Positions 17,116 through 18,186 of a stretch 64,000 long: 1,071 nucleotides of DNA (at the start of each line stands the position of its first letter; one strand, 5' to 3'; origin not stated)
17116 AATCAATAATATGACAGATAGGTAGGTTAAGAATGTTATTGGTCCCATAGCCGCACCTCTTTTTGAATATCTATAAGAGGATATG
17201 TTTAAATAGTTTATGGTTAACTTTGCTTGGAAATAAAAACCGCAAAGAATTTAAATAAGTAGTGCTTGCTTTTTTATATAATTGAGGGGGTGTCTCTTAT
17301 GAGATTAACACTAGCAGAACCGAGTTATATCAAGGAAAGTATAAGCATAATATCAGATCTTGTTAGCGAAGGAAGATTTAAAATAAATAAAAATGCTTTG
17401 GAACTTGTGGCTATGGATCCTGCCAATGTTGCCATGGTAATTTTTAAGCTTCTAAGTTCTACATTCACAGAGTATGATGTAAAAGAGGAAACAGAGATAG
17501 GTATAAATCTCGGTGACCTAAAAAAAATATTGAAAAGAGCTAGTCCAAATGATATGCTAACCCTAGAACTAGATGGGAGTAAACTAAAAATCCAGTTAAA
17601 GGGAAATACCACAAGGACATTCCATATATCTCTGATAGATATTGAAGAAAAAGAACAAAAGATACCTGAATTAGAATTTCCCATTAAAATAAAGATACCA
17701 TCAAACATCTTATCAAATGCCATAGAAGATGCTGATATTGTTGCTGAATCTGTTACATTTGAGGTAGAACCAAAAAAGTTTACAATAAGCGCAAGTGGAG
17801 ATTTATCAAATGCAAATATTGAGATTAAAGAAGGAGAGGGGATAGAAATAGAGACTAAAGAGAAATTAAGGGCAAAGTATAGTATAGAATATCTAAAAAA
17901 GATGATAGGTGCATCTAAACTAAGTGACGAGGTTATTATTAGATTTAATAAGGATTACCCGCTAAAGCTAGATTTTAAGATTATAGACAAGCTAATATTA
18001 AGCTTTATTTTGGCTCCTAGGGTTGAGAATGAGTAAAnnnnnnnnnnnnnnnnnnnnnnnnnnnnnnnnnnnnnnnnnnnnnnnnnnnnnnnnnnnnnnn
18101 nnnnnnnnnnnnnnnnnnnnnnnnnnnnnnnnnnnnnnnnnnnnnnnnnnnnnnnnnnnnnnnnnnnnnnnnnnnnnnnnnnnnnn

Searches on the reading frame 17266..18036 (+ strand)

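Call 29: search_protein_families(library=pfam, proteins=[window:17266-18036:+], max_evalue=0.00001)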
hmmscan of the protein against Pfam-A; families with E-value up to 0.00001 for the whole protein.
window:17266-18036:+ (256 aa): 4 families
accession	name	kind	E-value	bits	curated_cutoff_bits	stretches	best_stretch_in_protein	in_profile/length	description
PF02747.20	PCNA_C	-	2.4e-15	57.3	23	1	132-251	1-127/128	Proliferating cell nuclear antigen, C-terminal domain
PF00705.23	PCNA_N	-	8.9e-15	55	20.3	1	14-116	4-106/127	Proliferating cell nuclear antigen, N-terminal domain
PF04139.18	Rad9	-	1e-08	35.4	25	1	28-184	7-176/253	Rad9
PF02144.21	Rad1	-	2.9e-07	30.2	24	1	38-230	27-248/257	Repair protein Rad1/Rec1/Rad17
